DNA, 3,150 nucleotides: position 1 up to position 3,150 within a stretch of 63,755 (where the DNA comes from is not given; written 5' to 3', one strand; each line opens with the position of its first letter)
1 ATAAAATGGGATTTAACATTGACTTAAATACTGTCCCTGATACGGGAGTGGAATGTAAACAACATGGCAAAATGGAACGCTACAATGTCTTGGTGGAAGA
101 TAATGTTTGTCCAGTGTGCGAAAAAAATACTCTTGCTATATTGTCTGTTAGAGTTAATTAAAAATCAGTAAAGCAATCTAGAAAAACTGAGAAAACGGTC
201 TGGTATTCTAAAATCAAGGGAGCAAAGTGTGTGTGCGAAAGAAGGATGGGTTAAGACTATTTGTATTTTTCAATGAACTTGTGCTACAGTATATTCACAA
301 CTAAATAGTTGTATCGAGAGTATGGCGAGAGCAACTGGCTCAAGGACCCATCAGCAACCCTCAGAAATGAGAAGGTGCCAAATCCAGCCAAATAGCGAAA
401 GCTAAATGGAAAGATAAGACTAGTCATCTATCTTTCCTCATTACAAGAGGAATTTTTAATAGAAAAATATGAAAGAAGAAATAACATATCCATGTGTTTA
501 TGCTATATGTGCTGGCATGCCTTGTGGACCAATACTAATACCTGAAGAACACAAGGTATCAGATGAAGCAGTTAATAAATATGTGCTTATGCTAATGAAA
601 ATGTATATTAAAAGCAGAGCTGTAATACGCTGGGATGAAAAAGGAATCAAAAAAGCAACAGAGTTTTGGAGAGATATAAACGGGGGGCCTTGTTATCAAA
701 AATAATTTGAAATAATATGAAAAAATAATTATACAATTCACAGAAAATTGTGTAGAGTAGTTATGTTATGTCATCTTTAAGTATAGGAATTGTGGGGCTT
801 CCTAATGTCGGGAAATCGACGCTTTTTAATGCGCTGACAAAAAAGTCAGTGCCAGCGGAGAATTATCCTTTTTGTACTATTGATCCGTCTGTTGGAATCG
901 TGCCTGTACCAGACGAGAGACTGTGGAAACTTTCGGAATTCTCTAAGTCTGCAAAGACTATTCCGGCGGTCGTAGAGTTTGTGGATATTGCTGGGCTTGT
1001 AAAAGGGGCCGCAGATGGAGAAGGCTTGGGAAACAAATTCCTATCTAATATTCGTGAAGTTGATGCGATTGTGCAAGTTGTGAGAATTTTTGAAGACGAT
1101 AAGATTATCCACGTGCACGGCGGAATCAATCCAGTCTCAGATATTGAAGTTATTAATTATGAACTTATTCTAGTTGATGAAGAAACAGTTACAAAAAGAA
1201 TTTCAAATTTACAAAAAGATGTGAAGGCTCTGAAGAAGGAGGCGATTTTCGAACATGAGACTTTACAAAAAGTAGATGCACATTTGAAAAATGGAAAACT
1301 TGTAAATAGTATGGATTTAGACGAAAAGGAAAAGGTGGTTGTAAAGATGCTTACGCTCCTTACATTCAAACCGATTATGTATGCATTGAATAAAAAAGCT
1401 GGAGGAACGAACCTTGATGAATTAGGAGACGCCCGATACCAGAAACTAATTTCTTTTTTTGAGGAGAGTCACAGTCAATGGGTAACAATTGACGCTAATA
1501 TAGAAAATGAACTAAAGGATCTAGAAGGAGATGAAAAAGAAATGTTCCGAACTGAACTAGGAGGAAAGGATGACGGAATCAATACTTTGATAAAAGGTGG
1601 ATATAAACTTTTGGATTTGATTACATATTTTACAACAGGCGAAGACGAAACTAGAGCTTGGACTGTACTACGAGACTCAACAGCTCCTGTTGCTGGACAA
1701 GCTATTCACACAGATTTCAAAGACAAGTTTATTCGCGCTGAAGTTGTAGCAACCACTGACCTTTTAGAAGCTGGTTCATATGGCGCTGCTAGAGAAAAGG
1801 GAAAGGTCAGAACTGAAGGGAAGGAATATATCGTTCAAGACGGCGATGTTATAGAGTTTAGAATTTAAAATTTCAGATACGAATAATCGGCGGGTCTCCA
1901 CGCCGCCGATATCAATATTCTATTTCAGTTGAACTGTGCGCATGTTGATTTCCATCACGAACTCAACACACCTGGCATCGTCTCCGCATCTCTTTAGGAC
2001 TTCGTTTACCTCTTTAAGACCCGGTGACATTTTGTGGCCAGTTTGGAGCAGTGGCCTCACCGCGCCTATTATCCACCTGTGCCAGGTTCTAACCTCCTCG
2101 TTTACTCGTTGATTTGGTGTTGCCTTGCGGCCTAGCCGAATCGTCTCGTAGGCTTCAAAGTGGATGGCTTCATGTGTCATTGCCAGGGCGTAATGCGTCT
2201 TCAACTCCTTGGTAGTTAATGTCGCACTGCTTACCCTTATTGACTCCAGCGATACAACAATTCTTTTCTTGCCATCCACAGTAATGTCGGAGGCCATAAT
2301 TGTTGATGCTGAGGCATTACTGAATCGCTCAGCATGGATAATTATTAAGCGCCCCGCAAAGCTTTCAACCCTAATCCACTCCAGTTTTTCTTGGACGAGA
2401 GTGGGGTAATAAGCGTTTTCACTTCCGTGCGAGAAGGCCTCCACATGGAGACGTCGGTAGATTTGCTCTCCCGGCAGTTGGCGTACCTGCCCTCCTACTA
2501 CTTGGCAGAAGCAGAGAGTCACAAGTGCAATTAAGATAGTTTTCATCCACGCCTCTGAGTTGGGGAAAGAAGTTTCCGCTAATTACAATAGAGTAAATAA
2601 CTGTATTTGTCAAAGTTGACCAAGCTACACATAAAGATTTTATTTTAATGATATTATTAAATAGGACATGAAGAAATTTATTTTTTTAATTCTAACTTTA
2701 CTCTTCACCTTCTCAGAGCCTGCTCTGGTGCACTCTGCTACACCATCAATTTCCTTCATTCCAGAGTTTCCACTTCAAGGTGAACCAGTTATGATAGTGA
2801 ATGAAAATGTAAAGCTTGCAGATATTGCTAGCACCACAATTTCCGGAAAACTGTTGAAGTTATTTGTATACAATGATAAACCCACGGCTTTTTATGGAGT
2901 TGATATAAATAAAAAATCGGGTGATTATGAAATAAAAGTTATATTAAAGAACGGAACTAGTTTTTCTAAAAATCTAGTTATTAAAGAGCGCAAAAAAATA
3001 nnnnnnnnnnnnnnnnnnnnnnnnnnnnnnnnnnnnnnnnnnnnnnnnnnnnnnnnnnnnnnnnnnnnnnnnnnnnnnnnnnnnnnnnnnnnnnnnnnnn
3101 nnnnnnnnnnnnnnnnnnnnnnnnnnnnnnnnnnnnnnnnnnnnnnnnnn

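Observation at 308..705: Complete SAM-I OFF-switch whose only cargo is an orphan 78-aa CX4CX4C protein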

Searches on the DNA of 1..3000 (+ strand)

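Call 2: search_rna_families(source=window, start=1, end=3000, threshold=evalue, max_evalue=1, show_alignments=3)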
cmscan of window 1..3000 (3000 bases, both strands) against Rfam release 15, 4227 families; matches with E-value up to 1: 4.
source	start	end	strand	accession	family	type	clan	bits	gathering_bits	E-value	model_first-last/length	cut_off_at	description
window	308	420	+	RF00162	SAM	Cis-reg; riboswitch;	CL00012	56.6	44.4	9.9e-12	1-108/108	no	SAM riboswitch aptamer (S box leader)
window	2297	2344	+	RF03938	mir-4662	Gene; miRNA;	-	26.9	97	0.019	11-57/67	no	mir-4662 microRNA precursor family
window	2297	2344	-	RF03938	mir-4662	Gene; miRNA;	-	22.3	97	0.37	11-57/67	no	mir-4662 microRNA precursor family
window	359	446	-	RF01185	snR75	Gene; snRNA; snoRNA; CD-box;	CL00045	20.7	40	0.25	1-88/88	no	Small nucleolar RNA snR75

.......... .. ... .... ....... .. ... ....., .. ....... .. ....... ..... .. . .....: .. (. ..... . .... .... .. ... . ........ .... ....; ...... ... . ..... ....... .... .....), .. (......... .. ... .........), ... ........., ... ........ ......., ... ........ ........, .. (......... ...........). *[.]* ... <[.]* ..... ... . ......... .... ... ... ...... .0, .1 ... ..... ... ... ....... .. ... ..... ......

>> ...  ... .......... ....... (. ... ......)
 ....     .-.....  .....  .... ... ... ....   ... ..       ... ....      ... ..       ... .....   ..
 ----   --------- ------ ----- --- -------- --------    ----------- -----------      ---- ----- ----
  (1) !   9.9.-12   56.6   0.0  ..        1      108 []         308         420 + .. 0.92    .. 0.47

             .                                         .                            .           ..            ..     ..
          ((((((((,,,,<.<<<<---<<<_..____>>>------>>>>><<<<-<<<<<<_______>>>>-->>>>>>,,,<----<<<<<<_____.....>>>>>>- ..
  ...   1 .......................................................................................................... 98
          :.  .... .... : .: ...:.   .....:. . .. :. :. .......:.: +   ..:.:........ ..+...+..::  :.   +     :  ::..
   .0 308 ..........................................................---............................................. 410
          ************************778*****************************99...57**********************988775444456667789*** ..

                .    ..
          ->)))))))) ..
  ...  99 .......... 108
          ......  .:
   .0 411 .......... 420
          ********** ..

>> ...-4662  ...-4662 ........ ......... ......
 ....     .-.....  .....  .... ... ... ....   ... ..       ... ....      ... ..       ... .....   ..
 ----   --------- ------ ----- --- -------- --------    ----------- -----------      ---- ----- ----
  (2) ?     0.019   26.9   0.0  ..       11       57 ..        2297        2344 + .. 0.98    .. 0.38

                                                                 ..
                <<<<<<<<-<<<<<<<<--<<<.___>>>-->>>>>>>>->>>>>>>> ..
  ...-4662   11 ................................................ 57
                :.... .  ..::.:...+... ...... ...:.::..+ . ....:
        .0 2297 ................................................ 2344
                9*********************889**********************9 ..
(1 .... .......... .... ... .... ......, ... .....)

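Call 43: search_rna_families(sources=[L075, L076, L077, L078, L079, L080, L081], threshold=evalue, max_evalue=0.1, show_alignments=3)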
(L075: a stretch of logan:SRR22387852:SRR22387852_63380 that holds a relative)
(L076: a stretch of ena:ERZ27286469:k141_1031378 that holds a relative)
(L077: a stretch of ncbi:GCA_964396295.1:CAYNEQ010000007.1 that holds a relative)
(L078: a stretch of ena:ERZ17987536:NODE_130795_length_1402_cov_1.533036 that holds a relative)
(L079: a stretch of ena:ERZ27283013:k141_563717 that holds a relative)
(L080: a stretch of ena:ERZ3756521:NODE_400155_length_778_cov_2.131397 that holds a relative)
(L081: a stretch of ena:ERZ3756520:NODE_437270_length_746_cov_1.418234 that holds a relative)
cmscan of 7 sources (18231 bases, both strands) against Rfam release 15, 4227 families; matches with E-value up to 0.1: 7.
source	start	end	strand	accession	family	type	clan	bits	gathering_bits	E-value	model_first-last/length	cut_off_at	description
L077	204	314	+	RF00162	SAM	Cis-reg; riboswitch;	CL00012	68.5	44.4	2.1e-14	1-108/108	no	SAM riboswitch aptamer (S box leader)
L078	247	357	+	RF00162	SAM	Cis-reg; riboswitch;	CL00012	68.5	44.4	2.1e-14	1-108/108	no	SAM riboswitch aptamer (S box leader)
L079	181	291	+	RF00162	SAM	Cis-reg; riboswitch;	CL00012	68.5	44.4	2.1e-14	1-108/108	no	SAM riboswitch aptamer (S box leader)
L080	247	357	+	RF00162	SAM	Cis-reg; riboswitch;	CL00012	68.5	44.4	2.1e-14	1-108/108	no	SAM riboswitch aptamer (S box leader)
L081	204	314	+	RF00162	SAM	Cis-reg; riboswitch;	CL00012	68.5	44.4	2.1e-14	1-108/108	no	SAM riboswitch aptamer (S box leader)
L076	705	810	+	RF00162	SAM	Cis-reg; riboswitch;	CL00012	60.1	44.4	5.7e-12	1-108/108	no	SAM riboswitch aptamer (S box leader)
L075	3826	3928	+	RF00162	SAM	Cis-reg; riboswitch;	CL00012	59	44.4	1.2e-11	1-108/108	no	SAM riboswitch aptamer (S box leader)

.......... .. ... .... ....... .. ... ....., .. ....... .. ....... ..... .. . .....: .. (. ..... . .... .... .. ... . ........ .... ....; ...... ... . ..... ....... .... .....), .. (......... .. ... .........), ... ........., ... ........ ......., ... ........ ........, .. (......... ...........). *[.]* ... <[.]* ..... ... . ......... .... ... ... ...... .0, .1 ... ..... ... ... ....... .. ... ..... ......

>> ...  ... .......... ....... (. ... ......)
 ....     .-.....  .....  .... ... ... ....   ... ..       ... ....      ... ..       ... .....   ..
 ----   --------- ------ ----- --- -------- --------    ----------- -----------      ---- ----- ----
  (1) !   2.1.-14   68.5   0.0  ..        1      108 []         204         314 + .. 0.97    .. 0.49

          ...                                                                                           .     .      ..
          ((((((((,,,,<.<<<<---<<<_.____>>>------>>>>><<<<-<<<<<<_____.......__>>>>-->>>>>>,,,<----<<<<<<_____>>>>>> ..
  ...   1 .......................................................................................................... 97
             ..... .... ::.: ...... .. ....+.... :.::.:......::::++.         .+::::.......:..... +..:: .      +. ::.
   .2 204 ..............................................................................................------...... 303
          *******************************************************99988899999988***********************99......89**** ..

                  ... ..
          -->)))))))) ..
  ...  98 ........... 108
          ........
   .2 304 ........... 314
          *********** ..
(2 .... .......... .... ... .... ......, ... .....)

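Call 48: search_rna_families(sources=[L082, L083, L084, L085, L086], threshold=evalue, max_evalue=1)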
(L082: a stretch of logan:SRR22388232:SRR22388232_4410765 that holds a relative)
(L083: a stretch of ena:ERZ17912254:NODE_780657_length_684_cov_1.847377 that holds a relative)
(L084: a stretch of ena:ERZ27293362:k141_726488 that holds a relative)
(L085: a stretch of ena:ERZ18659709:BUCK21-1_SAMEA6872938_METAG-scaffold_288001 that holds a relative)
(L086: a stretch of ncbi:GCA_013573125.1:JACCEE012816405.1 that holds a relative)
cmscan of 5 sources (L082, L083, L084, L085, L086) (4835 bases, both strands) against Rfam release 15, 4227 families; matches with E-value up to 1: 3.
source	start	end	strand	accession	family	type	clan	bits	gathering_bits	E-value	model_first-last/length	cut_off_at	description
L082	613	713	+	RF00162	SAM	Cis-reg; riboswitch;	CL00012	53.9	44.4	9.2e-11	1-108/108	no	SAM riboswitch aptamer (S box leader)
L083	34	134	+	RF00162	SAM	Cis-reg; riboswitch;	CL00012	52.5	44.4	2.4e-10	1-108/108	no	SAM riboswitch aptamer (S box leader)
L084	34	134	+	RF00162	SAM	Cis-reg; riboswitch;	CL00012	52.5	44.4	2.4e-10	1-108/108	no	SAM riboswitch aptamer (S box leader)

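Call 71: search_rna_families(sources=[L087, L089, L090, L091, L092], threshold=evalue, max_evalue=0.1)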
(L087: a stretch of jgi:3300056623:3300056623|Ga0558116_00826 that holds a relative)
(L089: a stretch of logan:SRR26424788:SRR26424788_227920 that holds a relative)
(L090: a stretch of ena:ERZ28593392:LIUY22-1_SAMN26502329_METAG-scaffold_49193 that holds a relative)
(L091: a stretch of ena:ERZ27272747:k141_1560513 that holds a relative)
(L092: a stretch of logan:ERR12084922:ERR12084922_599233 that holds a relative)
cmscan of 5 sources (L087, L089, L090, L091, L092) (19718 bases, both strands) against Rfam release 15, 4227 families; matches with E-value up to 0.1: 7.
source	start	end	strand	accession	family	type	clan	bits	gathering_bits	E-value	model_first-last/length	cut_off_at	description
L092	224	294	+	RF00005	tRNA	Gene; tRNA;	CL00001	64.7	29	2.8e-12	1-71/71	no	tRNA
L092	368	474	+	RF00162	SAM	Cis-reg; riboswitch;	CL00012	61.7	44.4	2.1e-12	1-108/108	no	SAM riboswitch aptamer (S box leader)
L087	5841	5947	+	RF00162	SAM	Cis-reg; riboswitch;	CL00012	60.2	44.4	5.7e-12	1-108/108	no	SAM riboswitch aptamer (S box leader)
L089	338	444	+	RF00162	SAM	Cis-reg; riboswitch;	CL00012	60.2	44.4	5.7e-12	1-108/108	no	SAM riboswitch aptamer (S box leader)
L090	1012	1144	+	RF00162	SAM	Cis-reg; riboswitch;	CL00012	52.1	44.4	1.3e-09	1-108/108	no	SAM riboswitch aptamer (S box leader)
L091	265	397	+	RF00162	SAM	Cis-reg; riboswitch;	CL00012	52.1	44.4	1.3e-09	1-108/108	no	SAM riboswitch aptamer (S box leader)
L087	9416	9489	+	RF02064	STnc370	Gene; sRNA;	-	37.1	54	0.053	1-71/71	no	Enterobacterial sRNA STnc370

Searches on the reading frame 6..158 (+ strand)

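Call 4: search_protein_families(library=pfam, proteins=[window:6-158:+], max_evalue=1)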
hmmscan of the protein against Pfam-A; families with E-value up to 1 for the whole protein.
window:6-158:+ (51 aa): 1 family
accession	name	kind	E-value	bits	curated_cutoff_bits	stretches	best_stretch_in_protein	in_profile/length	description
PF23545.1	Zn_ribbon_HMPTM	-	0.12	12.4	27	0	34-42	8-16/45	HMPTM N-terminal zinc ribbon domain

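Call 5: search_protein_families(library=ncbifam, proteins=[window:6-158:+], max_evalue=1)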
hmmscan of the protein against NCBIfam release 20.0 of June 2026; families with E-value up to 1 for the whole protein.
window:6-158:+ (51 aa): 0 families
